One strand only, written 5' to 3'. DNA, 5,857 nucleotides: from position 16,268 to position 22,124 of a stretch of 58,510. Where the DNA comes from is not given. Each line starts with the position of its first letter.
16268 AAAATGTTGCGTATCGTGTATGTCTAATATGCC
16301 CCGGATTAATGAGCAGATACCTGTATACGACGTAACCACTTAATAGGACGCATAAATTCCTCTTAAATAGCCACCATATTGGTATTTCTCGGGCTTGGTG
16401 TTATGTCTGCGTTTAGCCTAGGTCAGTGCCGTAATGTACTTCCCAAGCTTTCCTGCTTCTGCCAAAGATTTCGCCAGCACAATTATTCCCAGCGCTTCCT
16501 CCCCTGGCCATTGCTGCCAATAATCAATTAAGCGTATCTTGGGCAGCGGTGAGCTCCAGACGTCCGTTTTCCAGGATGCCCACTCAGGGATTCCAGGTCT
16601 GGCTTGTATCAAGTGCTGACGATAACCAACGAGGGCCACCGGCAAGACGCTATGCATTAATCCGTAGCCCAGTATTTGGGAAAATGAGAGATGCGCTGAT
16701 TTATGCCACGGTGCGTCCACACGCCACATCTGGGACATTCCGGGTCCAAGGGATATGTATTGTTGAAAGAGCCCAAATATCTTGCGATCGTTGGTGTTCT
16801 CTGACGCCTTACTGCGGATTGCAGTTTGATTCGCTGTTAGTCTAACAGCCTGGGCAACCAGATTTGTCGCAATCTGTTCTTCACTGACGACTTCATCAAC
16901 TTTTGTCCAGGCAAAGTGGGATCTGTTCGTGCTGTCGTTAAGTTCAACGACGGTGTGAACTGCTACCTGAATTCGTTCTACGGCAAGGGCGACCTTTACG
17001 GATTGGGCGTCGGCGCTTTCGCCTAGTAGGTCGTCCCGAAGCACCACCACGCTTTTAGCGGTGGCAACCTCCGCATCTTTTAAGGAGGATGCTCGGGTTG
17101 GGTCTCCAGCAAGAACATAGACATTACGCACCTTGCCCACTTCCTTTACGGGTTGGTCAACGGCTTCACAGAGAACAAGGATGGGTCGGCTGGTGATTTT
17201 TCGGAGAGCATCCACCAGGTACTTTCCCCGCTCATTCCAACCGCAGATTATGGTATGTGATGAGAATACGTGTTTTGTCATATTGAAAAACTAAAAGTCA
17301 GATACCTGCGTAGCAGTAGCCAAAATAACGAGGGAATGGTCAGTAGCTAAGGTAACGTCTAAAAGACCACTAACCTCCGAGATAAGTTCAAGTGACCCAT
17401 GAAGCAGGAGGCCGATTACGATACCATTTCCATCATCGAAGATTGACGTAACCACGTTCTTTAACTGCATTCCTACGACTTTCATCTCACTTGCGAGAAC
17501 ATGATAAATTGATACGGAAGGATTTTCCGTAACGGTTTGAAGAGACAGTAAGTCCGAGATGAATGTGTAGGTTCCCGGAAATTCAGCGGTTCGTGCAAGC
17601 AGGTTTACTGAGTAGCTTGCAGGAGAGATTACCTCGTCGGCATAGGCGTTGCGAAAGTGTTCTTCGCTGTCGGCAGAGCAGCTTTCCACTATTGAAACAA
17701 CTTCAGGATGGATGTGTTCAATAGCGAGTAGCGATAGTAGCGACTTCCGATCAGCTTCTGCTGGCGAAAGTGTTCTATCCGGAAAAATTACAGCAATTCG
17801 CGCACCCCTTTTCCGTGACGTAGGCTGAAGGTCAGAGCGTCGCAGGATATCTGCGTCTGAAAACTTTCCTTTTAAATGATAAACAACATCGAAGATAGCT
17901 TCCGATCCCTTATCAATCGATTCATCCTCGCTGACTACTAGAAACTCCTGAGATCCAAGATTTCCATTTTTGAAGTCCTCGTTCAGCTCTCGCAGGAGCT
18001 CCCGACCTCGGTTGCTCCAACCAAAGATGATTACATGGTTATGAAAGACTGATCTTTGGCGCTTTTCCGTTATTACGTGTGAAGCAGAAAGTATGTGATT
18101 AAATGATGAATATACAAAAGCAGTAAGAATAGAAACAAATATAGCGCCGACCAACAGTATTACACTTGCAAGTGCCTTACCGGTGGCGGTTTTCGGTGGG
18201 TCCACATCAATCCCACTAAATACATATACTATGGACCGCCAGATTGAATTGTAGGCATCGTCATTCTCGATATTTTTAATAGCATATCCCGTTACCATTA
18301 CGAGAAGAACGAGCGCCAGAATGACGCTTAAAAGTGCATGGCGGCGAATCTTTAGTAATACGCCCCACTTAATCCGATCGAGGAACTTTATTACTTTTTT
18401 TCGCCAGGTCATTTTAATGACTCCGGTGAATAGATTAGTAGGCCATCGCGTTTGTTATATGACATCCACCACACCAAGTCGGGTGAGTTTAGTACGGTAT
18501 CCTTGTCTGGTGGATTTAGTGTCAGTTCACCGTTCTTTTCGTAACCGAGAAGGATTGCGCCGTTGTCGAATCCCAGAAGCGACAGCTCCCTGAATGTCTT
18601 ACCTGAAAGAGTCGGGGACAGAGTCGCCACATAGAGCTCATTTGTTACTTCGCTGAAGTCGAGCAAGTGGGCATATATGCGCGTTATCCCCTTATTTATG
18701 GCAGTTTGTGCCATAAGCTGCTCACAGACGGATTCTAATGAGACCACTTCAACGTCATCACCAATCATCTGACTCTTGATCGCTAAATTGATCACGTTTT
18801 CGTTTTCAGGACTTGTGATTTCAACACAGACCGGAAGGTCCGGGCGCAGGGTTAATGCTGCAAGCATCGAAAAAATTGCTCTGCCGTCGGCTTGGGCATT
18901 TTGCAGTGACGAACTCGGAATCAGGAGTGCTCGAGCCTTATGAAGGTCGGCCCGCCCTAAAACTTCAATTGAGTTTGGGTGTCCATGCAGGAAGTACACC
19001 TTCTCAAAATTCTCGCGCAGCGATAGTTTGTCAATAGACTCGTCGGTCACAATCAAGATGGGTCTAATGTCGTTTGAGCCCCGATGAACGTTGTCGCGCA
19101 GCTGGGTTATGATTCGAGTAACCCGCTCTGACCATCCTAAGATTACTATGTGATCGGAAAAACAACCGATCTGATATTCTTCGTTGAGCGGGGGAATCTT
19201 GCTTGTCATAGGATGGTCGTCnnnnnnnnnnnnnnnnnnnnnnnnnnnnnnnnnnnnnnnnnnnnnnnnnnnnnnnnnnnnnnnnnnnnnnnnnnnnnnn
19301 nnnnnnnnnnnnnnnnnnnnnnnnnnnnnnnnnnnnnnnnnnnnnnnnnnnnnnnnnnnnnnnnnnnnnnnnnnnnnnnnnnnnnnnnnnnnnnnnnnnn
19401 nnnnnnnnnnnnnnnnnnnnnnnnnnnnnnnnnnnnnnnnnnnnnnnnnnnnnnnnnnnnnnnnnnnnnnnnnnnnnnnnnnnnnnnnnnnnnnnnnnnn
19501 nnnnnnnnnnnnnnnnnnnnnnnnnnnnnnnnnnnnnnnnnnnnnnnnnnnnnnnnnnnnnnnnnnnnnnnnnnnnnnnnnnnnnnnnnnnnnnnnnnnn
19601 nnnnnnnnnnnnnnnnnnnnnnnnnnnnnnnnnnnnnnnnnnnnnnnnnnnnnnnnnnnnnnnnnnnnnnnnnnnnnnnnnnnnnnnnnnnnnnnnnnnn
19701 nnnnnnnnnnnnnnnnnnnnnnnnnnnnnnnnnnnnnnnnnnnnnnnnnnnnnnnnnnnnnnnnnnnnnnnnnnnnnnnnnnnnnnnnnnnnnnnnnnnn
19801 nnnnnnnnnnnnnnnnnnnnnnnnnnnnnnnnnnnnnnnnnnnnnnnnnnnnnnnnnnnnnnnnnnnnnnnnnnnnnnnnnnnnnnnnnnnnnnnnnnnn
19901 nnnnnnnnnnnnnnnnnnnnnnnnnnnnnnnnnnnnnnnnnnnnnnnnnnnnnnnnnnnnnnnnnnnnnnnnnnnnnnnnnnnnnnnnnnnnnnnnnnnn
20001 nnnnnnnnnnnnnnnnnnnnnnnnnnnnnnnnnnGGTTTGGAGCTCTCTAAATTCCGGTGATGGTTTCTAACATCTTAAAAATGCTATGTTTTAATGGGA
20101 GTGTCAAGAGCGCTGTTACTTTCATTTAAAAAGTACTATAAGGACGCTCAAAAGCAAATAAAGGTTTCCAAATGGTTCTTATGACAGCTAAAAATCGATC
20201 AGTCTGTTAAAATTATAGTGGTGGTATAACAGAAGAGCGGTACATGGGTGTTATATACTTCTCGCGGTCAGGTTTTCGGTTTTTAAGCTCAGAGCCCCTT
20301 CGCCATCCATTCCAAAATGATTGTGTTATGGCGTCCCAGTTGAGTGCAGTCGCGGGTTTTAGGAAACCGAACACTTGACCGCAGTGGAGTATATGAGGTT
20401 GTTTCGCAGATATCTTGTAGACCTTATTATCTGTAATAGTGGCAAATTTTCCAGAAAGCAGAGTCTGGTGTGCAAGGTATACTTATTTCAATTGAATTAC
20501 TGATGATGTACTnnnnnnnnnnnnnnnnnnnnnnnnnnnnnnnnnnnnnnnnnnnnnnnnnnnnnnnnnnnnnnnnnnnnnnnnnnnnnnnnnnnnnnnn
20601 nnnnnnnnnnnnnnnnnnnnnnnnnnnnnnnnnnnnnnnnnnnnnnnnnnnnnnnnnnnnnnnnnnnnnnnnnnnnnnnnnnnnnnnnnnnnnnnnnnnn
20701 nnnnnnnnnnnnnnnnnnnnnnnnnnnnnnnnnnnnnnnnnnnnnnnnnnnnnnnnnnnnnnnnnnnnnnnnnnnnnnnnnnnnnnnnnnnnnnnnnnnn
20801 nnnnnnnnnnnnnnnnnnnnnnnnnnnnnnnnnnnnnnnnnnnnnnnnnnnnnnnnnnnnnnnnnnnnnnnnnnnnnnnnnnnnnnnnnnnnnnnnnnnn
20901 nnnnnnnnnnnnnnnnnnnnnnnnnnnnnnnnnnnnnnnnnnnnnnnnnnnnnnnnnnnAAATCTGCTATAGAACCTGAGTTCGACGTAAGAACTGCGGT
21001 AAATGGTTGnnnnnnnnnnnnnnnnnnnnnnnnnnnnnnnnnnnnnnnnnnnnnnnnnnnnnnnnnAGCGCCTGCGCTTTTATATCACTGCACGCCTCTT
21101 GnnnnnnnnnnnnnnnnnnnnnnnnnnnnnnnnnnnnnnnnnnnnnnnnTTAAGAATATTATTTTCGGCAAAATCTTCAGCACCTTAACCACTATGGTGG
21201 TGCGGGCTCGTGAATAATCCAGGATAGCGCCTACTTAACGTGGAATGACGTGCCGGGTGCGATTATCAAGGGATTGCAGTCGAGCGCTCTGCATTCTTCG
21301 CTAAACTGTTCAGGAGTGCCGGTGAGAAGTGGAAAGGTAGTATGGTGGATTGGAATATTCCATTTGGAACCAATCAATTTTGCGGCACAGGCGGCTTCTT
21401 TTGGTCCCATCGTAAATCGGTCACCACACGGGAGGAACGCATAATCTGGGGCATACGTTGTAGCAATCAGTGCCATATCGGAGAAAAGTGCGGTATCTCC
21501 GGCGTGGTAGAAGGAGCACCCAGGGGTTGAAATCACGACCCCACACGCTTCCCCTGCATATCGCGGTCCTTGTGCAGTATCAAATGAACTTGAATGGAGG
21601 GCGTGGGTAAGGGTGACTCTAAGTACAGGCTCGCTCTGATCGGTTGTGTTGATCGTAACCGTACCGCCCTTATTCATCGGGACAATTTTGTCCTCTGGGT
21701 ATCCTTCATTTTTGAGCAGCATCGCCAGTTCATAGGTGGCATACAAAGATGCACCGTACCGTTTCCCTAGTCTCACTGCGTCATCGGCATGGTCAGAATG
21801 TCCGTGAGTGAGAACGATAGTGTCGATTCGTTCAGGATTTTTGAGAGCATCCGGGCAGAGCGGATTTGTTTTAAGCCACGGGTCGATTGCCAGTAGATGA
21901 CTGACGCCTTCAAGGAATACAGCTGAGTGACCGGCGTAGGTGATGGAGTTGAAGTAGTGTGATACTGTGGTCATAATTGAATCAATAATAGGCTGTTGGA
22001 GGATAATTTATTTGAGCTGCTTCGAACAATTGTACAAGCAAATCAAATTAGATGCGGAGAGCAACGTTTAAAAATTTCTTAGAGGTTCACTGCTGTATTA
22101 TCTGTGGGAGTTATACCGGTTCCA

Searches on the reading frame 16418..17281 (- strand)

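Call 39: search_protein_families(library=pfam, proteins=[window:16418-17281:-])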
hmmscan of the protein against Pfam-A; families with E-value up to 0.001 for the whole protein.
window:16418-17281:- (287 aa): 2 families
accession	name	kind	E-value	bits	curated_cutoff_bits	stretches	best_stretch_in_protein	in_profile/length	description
PF02254.24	TrkA_N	-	4.2e-11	43.6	23.8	1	11-133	2-115/116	TrkA-N domain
PF22614.2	Slo-like_RCK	-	2.4e-06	27.7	24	1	6-110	2-117/119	Calcium-activated potassium channel slowpoke-like RCK domain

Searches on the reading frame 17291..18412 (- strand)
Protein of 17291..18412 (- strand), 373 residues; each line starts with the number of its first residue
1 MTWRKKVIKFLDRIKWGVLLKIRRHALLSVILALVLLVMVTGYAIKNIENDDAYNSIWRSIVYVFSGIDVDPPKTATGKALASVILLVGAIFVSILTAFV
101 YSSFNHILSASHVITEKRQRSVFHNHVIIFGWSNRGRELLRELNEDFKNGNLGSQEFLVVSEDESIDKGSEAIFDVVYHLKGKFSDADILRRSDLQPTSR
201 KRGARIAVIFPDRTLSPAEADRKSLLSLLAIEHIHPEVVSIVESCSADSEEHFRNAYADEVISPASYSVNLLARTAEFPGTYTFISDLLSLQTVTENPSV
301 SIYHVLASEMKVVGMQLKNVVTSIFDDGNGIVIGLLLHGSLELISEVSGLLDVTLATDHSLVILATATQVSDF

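Call 38: search_protein_families(library=pfam, proteins=[window:17291-18412:-])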
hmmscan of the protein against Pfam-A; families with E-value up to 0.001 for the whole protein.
window:17291-18412:- (373 aa): 1 family
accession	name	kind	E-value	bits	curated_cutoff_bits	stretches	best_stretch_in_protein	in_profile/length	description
PF02254.24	TrkA_N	-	4.9e-05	24.1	23.8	1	127-264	1-116/116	TrkA-N domain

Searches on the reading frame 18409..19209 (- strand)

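Call 39: search_protein_families(library=pfam, proteins=[window:18409-19209:-])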
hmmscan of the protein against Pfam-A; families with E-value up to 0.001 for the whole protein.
window:18409-19209:- (266 aa): 3 families
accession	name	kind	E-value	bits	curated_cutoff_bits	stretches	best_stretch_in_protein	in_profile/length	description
PF06241.17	Castor_Poll_mid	-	2.1e-11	44.2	26.7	1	160-247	2-85/104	Castor and Pollux, part of voltage-gated ion channel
PF22614.2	Slo-like_RCK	-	6.7e-11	42.3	24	1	17-128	2-118/119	Calcium-activated potassium channel slowpoke-like RCK domain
PF02254.24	TrkA_N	-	1.8e-06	28.7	23.8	1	21-142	1-107/116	TrkA-N domain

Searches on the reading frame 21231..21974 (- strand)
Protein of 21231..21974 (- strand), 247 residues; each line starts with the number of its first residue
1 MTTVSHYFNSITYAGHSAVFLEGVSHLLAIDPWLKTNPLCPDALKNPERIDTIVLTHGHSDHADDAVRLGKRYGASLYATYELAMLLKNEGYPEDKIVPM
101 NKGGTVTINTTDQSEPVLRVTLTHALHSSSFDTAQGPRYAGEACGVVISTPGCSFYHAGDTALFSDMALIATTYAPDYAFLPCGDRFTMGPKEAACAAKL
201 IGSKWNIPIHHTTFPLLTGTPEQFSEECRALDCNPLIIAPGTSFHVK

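Call 39: search_protein_families(library=pfam, proteins=[window:21231-21974:-])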
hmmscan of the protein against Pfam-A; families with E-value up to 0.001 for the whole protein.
window:21231-21974:- (247 aa): 3 families
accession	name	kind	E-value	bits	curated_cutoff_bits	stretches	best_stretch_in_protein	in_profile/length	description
PF12706.13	Lactamase_B_2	-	2.8e-24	86.3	27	1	30-211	5-200/200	Beta-lactamase superfamily domain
PF13483.12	Lactamase_B_3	-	7.3e-15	55.7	24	1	11-210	2-160/160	Beta-lactamase superfamily domain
PF00753.33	Lactamase_B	-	9.2e-10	39.2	22.7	1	45-171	39-160/196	Metallo-beta-lactamase superfamily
